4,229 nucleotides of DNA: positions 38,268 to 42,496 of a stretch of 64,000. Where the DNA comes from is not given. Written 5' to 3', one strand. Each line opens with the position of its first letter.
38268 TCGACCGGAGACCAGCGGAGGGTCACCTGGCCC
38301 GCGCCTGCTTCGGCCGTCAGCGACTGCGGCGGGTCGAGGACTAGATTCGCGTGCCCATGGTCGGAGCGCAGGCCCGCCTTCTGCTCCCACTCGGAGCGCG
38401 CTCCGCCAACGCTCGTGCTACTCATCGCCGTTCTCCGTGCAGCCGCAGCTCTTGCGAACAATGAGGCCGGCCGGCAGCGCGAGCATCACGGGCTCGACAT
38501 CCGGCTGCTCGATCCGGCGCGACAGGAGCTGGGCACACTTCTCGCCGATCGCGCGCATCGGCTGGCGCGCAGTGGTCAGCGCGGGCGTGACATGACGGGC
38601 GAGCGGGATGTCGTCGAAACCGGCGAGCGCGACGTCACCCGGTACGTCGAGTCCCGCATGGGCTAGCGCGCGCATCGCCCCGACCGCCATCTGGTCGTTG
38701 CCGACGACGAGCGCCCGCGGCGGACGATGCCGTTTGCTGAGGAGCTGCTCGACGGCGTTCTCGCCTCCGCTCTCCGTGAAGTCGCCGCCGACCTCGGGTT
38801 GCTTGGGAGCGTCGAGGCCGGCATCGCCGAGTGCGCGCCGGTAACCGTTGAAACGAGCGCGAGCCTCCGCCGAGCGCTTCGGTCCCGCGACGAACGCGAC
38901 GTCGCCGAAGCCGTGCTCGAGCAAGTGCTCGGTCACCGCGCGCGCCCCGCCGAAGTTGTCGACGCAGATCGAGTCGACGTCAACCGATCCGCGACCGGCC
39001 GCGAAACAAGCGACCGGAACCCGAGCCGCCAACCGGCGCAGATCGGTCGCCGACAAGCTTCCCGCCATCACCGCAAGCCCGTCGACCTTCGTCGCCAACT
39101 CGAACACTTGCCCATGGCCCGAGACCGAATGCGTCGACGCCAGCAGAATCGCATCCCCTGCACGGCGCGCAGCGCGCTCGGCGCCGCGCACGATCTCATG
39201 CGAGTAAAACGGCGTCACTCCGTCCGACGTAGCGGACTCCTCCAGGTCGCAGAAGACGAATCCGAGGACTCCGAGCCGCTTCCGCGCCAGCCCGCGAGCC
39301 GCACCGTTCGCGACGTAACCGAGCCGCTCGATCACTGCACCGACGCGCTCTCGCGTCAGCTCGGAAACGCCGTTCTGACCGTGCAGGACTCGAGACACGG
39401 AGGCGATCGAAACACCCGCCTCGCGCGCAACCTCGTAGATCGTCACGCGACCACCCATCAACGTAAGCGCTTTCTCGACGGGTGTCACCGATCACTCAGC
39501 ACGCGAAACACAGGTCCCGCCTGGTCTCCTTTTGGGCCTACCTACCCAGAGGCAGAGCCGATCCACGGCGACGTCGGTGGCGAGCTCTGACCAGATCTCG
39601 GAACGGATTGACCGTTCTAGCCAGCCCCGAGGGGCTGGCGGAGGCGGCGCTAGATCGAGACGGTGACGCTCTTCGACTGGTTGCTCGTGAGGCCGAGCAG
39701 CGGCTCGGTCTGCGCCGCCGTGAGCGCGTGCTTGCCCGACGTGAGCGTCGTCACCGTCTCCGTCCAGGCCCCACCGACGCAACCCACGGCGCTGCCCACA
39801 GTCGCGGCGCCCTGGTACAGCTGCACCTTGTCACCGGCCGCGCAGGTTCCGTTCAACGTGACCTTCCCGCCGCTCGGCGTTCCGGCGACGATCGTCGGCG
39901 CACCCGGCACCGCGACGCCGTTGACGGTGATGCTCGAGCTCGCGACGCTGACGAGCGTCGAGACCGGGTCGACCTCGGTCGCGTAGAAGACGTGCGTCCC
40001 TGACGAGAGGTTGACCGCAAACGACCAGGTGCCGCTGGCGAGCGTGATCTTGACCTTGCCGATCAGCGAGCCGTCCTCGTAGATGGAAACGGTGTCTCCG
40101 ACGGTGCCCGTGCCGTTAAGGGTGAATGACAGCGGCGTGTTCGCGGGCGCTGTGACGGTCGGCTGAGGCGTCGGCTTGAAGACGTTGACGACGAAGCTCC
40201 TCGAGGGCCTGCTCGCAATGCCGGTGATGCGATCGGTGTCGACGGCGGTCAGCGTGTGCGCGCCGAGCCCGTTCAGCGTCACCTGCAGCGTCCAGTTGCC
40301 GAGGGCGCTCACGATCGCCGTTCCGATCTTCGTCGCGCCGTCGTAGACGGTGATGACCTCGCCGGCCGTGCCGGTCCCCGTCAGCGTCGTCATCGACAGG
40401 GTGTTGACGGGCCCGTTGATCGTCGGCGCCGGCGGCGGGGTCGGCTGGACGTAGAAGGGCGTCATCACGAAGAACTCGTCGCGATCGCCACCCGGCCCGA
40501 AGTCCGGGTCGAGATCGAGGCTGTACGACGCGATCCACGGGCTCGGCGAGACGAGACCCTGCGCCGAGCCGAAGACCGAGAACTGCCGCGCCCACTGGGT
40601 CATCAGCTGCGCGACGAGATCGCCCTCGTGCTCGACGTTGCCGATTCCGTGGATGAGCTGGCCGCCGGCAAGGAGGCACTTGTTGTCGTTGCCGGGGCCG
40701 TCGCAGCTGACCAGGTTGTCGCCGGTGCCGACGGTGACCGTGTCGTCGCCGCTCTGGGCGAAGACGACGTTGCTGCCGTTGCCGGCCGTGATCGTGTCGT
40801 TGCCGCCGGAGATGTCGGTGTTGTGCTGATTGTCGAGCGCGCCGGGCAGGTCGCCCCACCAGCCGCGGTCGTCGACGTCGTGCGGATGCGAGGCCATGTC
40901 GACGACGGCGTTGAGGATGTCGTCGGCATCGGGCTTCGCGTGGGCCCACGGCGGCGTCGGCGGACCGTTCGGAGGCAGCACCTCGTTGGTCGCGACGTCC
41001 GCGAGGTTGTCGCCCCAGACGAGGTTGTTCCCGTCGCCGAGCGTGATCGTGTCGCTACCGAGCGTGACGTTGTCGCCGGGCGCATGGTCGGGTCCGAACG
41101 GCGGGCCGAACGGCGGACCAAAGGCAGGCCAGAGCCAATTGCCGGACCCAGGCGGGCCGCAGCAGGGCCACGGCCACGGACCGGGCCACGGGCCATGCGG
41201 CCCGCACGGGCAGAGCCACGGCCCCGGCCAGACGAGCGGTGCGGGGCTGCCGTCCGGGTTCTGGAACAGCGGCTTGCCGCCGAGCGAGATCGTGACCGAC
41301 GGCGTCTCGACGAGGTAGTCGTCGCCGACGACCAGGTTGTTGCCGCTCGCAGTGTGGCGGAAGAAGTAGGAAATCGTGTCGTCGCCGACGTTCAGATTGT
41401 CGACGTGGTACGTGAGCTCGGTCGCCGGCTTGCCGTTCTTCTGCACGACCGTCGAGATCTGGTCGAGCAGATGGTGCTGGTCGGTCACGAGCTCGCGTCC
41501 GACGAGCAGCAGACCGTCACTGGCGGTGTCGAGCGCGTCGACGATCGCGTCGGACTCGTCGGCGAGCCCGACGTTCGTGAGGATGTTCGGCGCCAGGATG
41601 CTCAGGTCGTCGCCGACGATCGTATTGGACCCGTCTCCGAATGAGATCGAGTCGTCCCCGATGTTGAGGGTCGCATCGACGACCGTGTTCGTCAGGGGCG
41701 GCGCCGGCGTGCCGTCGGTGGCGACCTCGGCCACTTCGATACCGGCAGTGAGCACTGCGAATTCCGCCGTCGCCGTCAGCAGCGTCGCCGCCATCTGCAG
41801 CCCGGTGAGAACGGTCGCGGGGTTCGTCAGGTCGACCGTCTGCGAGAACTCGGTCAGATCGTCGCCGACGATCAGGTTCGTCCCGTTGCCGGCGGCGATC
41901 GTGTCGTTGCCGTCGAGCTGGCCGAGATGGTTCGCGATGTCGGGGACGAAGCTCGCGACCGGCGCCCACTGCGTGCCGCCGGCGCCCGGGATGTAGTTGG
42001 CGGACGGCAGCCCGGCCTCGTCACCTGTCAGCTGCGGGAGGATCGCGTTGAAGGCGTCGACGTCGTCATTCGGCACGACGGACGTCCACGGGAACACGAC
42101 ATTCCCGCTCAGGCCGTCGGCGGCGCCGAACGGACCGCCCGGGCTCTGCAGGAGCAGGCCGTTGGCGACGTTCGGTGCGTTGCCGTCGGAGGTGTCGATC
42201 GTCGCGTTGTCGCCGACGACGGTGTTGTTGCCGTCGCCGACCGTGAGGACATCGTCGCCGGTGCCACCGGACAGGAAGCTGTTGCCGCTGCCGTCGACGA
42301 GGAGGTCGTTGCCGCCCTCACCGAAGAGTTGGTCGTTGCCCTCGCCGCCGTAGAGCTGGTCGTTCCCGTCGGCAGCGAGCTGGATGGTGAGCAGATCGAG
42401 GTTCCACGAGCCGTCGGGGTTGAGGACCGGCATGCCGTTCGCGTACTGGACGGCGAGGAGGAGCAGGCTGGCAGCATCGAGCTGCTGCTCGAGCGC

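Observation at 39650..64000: Single ORF of at least 8,113 codons (24.3 kb, 38% of the window), open at the window edge, with no recognisable export or anchoring signal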

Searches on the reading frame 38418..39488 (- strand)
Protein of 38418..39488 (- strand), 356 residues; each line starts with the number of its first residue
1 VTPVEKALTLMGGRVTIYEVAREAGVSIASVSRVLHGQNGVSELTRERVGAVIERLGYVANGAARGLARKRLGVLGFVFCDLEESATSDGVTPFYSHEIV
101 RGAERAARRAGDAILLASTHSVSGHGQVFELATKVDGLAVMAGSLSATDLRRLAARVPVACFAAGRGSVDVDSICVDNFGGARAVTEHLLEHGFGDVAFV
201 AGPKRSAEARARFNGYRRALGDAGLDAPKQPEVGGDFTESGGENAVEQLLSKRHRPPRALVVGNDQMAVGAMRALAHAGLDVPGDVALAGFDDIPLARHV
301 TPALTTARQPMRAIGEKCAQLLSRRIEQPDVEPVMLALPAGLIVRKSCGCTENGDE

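Call 35: search_protein_families(library=pfam, proteins=[window:38418-39488:-], max_evalue=0.001)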
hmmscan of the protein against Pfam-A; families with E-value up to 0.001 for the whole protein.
window:38418-39488:- (356 aa): 4 families
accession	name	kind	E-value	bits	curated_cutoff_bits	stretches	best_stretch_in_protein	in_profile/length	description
PF13377.12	Peripla_BP_3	-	4e-36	125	26.5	1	186-348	1-167/167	Periplasmic binding protein-like domain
PF00532.27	Peripla_BP_1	-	5.2e-22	79.1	22.2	1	92-328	13-263/281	Periplasmic binding proteins and sugar binding domain of LacI family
PF00356.27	LacI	-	7.6e-17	61.3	27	1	16-61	1-46/46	Bacterial regulatory proteins, lacI family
PF13407.12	Peripla_BP_4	-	1.1e-15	58.3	35.1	1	95-298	12-223/258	Periplasmic binding protein domain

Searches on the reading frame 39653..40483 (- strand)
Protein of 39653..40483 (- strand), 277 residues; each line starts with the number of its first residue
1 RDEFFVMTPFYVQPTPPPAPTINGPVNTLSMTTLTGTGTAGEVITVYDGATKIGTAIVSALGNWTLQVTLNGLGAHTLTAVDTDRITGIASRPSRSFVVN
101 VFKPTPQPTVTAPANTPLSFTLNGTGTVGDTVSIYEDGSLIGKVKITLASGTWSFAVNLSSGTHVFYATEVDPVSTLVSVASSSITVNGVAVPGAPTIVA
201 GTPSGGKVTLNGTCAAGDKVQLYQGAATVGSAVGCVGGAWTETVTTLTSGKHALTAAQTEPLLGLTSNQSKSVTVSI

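Call 79: search_solved_structures(query=window:39653-40483:-, max_evalue=1)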
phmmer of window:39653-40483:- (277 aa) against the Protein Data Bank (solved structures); distinct sequences matched with E-value up to 1: 0.

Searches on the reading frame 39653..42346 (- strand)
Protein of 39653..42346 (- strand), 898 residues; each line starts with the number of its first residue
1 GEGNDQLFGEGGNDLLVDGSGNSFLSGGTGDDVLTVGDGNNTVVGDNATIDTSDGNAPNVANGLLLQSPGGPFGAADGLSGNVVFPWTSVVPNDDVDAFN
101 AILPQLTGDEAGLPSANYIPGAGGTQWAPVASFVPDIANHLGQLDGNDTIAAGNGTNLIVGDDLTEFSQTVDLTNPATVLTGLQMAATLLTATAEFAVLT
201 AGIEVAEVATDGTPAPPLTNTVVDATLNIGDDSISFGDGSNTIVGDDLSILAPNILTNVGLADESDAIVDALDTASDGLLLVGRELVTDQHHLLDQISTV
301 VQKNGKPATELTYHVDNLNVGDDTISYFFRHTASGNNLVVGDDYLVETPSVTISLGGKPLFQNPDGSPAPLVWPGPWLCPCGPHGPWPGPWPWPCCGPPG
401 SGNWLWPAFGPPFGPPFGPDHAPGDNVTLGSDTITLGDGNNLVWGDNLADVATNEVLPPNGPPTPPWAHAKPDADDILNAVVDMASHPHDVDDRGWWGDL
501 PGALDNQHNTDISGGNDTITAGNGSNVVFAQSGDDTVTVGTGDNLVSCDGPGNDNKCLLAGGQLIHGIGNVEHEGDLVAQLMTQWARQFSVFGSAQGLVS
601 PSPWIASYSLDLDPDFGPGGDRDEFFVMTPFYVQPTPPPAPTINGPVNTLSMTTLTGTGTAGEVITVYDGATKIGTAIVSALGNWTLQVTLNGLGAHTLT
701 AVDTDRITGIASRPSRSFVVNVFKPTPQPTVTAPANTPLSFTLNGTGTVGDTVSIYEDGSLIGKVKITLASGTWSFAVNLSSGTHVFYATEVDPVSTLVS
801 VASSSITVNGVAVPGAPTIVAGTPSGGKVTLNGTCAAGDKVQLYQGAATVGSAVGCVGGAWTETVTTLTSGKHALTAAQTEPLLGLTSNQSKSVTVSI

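Call 17: search_protein_families(library=pfam, proteins=[window:39653-42346:-], max_evalue=1)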
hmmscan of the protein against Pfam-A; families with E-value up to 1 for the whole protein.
window:39653-42346:- (898 aa): 4 families
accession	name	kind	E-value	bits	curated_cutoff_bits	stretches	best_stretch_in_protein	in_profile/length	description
PF00353.25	HemolysinCabind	-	6.8e-09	36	23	4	513-545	3-35/36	RTX calcium-binding nonapeptide repeat (4 copies)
PF17936.7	Big_6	-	1.7e-05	25.4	27.6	2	652-714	14-76/83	Bacterial Ig domain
PF16640.11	Big_3_5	-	0.00042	21.3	35.5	3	648-702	14-68/88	Bacterial Ig-like domain (group 3)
PF22184.2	CBM_56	-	0.033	14.8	27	0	309-336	46-71/75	Carbohydrate binding module family 56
